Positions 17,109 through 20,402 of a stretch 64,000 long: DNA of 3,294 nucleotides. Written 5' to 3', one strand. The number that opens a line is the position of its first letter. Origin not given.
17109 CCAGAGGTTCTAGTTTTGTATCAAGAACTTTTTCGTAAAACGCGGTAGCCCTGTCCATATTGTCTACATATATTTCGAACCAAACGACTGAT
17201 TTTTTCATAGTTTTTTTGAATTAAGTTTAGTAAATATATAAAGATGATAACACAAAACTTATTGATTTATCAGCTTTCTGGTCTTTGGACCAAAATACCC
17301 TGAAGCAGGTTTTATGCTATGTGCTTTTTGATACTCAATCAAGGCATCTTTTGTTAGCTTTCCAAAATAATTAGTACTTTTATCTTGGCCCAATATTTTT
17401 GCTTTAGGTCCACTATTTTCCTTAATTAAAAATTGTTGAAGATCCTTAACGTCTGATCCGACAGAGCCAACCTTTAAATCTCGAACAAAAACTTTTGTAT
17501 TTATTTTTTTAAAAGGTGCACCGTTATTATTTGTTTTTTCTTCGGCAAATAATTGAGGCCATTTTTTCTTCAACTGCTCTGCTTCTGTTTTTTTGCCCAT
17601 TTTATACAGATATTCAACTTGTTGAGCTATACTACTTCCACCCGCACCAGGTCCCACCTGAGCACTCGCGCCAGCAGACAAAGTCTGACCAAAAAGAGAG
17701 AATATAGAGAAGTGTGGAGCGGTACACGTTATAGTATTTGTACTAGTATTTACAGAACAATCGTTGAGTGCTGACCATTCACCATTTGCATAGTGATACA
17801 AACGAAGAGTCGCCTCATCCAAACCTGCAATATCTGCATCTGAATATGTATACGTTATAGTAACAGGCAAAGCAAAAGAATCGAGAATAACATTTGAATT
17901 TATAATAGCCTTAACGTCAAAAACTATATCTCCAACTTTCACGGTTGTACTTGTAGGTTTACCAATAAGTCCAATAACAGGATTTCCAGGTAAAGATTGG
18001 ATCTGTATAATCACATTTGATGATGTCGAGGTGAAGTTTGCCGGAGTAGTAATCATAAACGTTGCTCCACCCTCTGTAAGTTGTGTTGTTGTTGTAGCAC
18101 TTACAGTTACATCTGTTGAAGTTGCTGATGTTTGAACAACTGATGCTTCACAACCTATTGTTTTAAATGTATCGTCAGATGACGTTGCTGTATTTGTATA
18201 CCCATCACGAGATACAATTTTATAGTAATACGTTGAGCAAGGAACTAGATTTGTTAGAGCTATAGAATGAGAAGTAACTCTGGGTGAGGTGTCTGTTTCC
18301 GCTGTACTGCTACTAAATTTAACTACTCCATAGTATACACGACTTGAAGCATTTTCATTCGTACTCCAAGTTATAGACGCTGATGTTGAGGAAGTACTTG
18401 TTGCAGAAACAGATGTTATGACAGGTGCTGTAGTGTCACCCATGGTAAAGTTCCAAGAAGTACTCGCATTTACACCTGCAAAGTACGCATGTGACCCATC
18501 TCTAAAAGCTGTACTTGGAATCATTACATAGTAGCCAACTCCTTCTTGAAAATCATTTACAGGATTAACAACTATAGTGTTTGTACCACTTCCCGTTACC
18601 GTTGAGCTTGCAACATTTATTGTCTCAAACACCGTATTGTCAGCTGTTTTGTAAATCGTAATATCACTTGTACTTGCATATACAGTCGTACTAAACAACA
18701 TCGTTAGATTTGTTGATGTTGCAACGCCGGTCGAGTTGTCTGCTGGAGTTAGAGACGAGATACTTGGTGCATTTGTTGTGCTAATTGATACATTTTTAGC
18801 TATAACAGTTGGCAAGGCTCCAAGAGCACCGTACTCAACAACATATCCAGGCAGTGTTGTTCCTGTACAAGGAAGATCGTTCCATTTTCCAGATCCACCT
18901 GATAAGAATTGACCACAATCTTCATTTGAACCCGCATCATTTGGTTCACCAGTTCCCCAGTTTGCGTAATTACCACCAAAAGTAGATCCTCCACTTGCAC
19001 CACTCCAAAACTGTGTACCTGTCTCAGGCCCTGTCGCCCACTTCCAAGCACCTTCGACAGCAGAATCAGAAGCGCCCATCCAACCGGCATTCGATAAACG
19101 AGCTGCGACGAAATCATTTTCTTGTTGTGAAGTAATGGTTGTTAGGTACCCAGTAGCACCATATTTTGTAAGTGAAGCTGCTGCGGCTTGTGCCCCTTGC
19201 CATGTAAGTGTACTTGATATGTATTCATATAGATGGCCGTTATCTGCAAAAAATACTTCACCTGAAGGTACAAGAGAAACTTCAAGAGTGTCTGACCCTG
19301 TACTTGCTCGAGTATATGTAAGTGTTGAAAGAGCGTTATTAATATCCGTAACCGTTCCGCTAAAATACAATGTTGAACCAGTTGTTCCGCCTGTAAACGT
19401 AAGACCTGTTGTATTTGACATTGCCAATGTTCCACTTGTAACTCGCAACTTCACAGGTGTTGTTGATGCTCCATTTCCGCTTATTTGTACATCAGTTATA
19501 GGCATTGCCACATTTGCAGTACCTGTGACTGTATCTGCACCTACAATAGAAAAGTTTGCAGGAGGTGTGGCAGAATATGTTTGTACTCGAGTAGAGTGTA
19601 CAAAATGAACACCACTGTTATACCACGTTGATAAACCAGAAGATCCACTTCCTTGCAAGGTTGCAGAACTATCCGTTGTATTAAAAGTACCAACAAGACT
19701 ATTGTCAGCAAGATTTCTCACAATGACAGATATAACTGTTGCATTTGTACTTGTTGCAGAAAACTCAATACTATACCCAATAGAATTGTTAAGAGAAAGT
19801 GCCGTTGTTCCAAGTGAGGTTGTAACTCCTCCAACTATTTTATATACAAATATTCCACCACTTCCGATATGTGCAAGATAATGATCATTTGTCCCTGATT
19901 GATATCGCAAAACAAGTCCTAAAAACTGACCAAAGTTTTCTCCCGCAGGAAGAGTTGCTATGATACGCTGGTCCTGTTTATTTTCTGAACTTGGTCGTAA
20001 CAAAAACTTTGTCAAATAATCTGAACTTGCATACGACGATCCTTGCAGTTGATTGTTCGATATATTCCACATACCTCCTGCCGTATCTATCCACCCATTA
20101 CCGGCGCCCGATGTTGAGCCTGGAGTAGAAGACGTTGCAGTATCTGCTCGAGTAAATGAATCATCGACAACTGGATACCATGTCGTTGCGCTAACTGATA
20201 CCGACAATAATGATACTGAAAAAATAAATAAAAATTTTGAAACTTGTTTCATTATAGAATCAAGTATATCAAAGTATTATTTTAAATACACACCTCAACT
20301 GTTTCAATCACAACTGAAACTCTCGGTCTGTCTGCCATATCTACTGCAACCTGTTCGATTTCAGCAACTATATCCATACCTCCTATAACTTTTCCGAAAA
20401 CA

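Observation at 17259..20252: Roughly 1000-aa surface protein combining a canonical C-type lectin domain with Ig-like and FN3 domains and a peptidoglycan-binding anchor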

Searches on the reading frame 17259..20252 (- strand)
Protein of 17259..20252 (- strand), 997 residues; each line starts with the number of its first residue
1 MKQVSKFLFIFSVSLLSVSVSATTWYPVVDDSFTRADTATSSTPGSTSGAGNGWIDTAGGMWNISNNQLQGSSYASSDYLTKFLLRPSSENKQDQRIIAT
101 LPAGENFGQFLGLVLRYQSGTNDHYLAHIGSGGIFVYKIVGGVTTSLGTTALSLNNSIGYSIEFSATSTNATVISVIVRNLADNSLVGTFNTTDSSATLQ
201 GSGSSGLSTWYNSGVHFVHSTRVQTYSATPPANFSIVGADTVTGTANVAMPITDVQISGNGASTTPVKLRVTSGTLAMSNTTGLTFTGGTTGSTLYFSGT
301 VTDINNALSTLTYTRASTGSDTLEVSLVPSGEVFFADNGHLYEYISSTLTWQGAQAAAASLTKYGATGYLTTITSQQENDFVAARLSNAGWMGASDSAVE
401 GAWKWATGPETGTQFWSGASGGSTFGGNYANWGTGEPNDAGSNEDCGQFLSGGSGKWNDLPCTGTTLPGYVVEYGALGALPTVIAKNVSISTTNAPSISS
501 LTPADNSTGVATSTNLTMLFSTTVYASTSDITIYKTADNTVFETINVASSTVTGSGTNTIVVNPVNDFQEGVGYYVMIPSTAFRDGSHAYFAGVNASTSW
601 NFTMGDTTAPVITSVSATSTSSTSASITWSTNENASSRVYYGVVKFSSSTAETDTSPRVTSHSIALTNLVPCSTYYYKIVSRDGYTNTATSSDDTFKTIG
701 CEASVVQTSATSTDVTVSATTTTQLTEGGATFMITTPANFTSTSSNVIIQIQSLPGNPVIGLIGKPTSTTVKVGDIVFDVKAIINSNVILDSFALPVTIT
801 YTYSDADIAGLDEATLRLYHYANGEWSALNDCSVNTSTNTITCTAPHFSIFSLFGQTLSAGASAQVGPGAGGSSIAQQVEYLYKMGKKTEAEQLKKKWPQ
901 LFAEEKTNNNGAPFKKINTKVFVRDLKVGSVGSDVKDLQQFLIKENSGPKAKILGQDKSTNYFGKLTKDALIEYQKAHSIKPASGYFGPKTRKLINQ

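Call 3: search_protein_families(library=pfam, proteins=[window:17259-20252:-], max_evalue=1)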
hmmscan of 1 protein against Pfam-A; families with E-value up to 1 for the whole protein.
window:17259-20252:- (997 aa): 5 families
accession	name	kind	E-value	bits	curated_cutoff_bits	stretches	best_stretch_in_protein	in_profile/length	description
PF00059.27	Lectin_C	-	2.3e-12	48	22.6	1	350-463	4-98/107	Lectin C-type domain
PF13205.12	Big_5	-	5.8e-09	37.1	23.6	1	493-603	2-104/105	Bacterial Ig-like domain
PF01471.23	PG_binding_1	-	1.9e-07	31.6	23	1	932-994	2-56/57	Putative peptidoglycan binding domain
PF16656.11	Pur_ac_phosph_N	-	2.5e-07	31.6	30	1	615-698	6-93/93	Purple acid Phosphatase, N-terminal domain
PF00041.27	fn3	-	0.0033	18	25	1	613-691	4-78/84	Fibronectin type III domain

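Call 4: search_protein_families(library=ncbifam, proteins=[window:17259-20252:-], max_evalue=1)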
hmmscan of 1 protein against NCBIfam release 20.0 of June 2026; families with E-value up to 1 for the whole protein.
window:17259-20252:- (997 aa): 2 families
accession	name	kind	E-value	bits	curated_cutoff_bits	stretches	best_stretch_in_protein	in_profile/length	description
NF033814.1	copper_CopC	equivalog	0.00029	21.2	95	1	496-571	12-82/107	copper homeostasis periplasmic binding protein CopC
TIGR04213.1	PGF_pre_PGF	domain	0.0031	17.5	28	1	809-854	105-152/153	PGF-pre-PGF domain-containing protein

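Call 5: search_solved_structures(query=window:17259-20252:-, max_evalue=0.01, show_alignments=3)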
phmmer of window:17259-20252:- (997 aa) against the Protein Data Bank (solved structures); distinct sequences matched with E-value up to 0.01: 78 (the best 60 are shown).
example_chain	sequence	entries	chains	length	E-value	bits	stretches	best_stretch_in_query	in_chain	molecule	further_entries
4n36_A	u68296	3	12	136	2.6e-10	42.3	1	330-466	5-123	C-type lectin domain family 4 member K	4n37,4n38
3kqg_A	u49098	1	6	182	3.8e-10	41.8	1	327-466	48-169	C-type lectin domain family 4 member K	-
3c22_A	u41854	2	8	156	4.2e-10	41.7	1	327-466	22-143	C-type lectin domain family 4 member K | CD207 molecule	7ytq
3p5d_A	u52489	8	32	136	9.1e-10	40.6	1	330-466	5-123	C-type lectin domain family 4 member K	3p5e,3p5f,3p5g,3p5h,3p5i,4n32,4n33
4n34_A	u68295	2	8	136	1.4e-09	40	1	330-466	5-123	C-type lectin domain family 4 member K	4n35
5g6u_A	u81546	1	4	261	1.5e-09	39.8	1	327-466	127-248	LANGERIN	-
4ak8_A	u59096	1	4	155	2.4e-09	39.2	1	327-466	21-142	C-TYPE LECTIN DOMAIN FAMILY 4 MEMBER K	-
6pwr_A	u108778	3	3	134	3.5e-09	38.6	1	366-473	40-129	Fc fragment of IgE receptor II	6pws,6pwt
7wz8_C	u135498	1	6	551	5.5e-09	38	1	327-466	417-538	SNAP-tag,C-type lectin domain family 4 member K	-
3p7f_A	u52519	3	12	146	6.3e-09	37.8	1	330-467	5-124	C-type lectin domain family 4 member K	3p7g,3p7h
9rko_A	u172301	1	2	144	2.6e-08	35.7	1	323-467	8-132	C-type lectin domain family 4 member K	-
9hye_A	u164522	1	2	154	2.9e-08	35.6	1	323-467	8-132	C-type lectin domain family 4 member K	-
6y0l_A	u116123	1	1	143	3.1e-08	35.5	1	366-463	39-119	Low affinity immunoglobulin epsilon Fc receptor membrane-bound form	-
5m62_A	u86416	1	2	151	6e-08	34.5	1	328-467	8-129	C-type lectin domain family 4 member K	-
1hup_A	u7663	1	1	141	7e-08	34.3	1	400-466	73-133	MANNOSE-BINDING PROTEIN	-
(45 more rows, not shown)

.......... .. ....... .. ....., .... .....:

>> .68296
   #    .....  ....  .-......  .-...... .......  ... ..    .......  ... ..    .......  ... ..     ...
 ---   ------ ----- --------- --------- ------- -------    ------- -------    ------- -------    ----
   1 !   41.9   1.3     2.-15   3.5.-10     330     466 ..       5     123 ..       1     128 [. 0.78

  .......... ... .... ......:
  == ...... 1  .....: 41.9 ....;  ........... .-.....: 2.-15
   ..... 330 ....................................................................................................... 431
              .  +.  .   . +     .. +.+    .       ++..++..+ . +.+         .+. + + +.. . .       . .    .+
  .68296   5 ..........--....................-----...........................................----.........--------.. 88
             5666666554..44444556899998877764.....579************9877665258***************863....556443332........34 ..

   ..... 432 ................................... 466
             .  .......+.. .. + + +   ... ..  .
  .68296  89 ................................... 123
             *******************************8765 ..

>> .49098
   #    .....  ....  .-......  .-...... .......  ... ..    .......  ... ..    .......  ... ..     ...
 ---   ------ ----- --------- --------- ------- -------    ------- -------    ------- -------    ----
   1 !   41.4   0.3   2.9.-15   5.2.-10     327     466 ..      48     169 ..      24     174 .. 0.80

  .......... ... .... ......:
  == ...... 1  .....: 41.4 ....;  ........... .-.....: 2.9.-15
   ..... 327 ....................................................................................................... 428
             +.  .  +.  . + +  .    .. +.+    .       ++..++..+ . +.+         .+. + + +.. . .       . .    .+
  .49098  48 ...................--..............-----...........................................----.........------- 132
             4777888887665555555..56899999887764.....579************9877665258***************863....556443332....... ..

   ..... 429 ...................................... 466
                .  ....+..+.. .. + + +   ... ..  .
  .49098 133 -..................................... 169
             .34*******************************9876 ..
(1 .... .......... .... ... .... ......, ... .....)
